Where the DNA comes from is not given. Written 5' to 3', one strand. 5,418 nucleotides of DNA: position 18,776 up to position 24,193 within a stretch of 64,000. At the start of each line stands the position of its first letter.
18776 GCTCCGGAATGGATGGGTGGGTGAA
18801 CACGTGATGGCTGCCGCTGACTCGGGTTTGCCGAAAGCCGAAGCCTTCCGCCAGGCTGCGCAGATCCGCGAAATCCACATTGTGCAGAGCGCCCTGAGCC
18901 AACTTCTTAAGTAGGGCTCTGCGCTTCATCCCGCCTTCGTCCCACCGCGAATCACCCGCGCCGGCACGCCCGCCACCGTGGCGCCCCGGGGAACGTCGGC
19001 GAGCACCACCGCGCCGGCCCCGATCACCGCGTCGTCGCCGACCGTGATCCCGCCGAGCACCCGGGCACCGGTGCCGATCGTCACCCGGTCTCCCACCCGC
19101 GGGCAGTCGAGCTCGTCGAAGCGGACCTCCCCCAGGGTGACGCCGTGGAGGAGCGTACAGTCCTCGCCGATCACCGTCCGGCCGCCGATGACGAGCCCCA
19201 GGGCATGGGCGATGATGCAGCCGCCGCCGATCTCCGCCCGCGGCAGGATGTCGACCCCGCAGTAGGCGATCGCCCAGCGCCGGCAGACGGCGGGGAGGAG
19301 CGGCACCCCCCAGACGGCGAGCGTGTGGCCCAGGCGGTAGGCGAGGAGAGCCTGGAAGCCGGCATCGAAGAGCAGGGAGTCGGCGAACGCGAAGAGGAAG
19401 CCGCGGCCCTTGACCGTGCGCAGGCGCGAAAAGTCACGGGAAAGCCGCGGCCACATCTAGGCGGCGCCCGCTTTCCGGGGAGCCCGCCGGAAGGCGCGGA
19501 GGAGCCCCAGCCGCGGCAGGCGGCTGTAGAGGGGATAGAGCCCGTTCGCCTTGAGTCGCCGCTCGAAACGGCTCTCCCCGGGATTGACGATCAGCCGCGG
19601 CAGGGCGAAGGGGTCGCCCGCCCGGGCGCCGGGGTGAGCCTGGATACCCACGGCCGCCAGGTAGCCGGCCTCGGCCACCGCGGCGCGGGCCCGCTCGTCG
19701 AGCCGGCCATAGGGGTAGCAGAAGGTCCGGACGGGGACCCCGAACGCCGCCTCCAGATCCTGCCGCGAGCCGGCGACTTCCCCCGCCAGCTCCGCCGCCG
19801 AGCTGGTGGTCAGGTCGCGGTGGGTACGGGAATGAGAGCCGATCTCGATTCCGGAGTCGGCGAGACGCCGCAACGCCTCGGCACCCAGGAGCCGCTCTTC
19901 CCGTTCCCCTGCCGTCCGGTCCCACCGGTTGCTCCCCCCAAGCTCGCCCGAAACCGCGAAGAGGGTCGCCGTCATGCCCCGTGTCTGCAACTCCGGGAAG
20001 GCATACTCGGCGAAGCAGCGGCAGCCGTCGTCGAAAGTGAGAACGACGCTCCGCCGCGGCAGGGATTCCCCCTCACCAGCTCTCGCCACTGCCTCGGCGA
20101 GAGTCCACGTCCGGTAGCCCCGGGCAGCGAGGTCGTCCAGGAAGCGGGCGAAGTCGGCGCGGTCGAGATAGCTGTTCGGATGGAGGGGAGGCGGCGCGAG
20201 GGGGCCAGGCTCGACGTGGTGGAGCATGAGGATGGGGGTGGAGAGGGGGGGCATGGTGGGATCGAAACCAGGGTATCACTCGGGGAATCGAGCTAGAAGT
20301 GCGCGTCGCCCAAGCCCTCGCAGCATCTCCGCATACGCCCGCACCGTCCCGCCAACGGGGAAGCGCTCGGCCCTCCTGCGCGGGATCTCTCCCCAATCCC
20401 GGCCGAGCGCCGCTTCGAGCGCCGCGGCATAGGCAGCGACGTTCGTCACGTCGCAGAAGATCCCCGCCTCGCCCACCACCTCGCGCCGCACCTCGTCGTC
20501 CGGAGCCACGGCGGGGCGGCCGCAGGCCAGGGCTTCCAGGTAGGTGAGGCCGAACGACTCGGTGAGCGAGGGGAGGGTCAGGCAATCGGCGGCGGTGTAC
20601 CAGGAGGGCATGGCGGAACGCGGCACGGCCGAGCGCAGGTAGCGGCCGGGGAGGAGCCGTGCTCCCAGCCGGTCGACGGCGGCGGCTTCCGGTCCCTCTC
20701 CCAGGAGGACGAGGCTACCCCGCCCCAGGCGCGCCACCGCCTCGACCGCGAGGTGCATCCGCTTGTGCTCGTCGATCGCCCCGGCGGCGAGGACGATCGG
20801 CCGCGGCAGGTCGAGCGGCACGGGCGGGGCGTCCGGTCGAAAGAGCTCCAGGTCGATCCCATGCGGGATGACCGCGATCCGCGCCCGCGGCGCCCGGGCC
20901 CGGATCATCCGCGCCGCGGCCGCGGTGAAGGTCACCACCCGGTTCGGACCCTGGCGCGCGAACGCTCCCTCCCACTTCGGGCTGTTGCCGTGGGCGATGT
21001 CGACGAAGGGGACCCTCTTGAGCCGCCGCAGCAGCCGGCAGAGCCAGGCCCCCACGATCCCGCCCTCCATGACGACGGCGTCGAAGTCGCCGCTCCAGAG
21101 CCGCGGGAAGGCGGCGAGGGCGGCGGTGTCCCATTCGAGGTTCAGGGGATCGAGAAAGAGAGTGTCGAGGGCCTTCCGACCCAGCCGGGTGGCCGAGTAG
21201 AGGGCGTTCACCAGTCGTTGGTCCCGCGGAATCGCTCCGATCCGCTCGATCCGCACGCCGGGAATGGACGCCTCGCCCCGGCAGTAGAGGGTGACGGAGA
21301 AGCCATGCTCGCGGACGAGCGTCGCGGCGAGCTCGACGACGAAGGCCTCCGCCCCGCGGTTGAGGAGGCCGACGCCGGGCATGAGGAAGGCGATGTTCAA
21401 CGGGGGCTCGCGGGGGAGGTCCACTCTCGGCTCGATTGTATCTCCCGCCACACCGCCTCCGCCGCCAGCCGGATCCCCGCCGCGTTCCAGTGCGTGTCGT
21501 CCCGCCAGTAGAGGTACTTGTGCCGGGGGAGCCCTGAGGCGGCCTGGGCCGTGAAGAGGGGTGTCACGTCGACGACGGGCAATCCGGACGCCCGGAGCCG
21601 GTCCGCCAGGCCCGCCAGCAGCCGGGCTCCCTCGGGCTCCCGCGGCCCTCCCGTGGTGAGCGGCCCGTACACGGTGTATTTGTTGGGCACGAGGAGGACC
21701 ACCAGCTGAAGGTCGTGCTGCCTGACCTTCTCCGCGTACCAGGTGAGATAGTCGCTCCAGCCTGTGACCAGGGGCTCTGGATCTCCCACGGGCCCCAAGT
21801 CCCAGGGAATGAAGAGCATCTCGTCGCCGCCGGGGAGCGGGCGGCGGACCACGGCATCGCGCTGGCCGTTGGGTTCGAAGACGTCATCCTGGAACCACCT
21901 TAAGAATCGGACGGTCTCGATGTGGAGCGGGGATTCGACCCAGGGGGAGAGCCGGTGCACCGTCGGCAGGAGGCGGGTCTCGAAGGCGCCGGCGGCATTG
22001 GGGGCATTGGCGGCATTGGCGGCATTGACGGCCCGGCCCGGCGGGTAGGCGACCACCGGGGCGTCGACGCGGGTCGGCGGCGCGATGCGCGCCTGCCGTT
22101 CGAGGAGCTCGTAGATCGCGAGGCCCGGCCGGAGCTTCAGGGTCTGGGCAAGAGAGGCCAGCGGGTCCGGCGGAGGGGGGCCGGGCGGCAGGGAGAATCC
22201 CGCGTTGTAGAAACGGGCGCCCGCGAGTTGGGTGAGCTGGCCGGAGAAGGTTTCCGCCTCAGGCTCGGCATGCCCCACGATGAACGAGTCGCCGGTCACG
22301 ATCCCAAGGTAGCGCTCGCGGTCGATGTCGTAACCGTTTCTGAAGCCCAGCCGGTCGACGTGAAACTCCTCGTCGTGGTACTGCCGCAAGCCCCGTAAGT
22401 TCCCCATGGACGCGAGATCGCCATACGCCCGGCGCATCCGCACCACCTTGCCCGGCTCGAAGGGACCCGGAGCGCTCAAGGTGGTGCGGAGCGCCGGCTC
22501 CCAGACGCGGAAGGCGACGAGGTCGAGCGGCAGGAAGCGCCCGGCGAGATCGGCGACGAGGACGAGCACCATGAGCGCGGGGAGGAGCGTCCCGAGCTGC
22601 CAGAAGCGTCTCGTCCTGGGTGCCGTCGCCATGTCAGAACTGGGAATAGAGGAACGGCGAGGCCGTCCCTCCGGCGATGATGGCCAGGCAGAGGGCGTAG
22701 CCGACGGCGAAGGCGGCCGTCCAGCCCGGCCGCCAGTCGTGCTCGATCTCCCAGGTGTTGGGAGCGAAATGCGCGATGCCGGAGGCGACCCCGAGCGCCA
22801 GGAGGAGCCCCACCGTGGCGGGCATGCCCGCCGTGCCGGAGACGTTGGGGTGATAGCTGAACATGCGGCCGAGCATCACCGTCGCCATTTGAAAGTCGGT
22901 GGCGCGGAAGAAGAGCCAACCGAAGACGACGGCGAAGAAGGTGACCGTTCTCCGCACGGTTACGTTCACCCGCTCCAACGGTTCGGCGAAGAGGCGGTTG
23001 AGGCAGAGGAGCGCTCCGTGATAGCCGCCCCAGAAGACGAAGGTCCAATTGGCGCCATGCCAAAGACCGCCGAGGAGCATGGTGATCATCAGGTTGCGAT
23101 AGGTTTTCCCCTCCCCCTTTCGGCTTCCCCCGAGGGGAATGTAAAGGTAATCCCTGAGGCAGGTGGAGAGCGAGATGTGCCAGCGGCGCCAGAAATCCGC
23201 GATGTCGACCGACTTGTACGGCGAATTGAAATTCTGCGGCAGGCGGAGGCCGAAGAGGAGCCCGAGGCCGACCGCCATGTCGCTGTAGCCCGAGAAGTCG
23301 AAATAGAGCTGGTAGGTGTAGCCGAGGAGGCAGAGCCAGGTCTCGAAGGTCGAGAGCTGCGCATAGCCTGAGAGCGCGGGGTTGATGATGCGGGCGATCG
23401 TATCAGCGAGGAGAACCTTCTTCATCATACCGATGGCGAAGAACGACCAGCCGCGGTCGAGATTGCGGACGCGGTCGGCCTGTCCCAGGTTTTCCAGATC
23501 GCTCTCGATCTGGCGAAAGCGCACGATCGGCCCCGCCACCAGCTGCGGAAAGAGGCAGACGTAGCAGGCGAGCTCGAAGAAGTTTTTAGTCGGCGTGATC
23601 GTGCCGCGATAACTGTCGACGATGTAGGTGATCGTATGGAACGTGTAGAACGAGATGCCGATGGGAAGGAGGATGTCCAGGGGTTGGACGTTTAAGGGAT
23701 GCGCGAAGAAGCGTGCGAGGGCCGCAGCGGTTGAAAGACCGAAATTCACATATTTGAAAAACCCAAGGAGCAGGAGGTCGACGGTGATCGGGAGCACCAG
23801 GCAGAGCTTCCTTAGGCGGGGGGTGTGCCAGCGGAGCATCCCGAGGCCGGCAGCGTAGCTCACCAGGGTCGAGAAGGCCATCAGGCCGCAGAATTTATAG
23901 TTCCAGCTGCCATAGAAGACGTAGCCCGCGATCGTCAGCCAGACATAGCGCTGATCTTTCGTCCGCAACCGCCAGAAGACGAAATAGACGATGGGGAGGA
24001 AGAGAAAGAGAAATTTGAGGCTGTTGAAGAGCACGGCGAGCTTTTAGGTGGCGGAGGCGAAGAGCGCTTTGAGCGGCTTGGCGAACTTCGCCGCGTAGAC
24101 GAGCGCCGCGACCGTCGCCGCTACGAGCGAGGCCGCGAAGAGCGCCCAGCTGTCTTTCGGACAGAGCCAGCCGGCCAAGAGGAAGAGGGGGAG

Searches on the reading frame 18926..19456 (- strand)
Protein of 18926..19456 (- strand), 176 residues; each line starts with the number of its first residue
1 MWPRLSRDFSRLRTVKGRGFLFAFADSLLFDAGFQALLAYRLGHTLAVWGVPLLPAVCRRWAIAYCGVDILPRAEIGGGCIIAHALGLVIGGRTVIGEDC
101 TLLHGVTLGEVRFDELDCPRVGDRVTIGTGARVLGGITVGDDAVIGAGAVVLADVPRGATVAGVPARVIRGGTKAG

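Call 16: search_protein_families(library=pfam, proteins=[window:18926-19456:-], max_evalue=0.001)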
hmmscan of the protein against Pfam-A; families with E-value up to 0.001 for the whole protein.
window:18926-19456:- (176 aa): 2 families
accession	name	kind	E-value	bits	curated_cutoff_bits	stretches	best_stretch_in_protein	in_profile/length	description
PF00132.30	Hexapep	-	5.7e-13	48.4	27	1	120-151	3-34/36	Bacterial transferase hexapeptide (six repeats)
PF14602.12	Hexapep_2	-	2.9e-06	27.3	27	1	120-153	3-34/34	Hexapeptide repeat of succinyl-transferase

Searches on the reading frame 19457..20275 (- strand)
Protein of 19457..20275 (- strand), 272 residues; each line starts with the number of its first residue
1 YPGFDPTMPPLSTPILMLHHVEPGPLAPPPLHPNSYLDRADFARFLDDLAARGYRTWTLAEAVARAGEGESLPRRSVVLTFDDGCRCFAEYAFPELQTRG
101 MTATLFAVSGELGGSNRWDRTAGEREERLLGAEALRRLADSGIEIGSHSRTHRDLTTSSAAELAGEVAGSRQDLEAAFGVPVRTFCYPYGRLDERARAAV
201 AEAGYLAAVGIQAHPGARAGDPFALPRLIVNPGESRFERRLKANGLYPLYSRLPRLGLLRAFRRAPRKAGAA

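Call 16: search_protein_families(library=pfam, proteins=[window:19457-20275:-], max_evalue=0.001)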
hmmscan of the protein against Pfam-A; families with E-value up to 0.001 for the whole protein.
window:19457-20275:- (272 aa): 1 family
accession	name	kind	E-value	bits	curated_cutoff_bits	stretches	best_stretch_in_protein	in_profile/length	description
PF01522.26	Polysacc_deac_1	-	2e-27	96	23.1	1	72-206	4-122/124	Polysaccharide deacetylase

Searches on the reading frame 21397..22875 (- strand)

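Call 16: search_protein_families(library=pfam, proteins=[window:21397-22875:-], max_evalue=0.001)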
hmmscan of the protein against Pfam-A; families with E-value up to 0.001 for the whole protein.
window:21397-22875:- (492 aa): 1 family
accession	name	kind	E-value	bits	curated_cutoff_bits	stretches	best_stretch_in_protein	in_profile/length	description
PF16822.11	ALGX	-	2.7e-14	53.9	26.5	1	349-482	4-133/268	SGNH hydrolase-like domain, acetyltransferase AlgX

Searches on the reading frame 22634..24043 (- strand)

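Call 45: search_protein_families(library=pfam, proteins=[window:22634-24043:-], max_evalue=0.0001)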
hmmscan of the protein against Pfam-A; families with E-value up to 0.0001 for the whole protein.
window:22634-24043:- (469 aa): 1 family
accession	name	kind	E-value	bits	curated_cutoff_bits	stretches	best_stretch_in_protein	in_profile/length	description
PF03062.24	MBOAT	-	2.6e-28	99.7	27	1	154-379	80-325/337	MBOAT, membrane-bound O-acyltransferase family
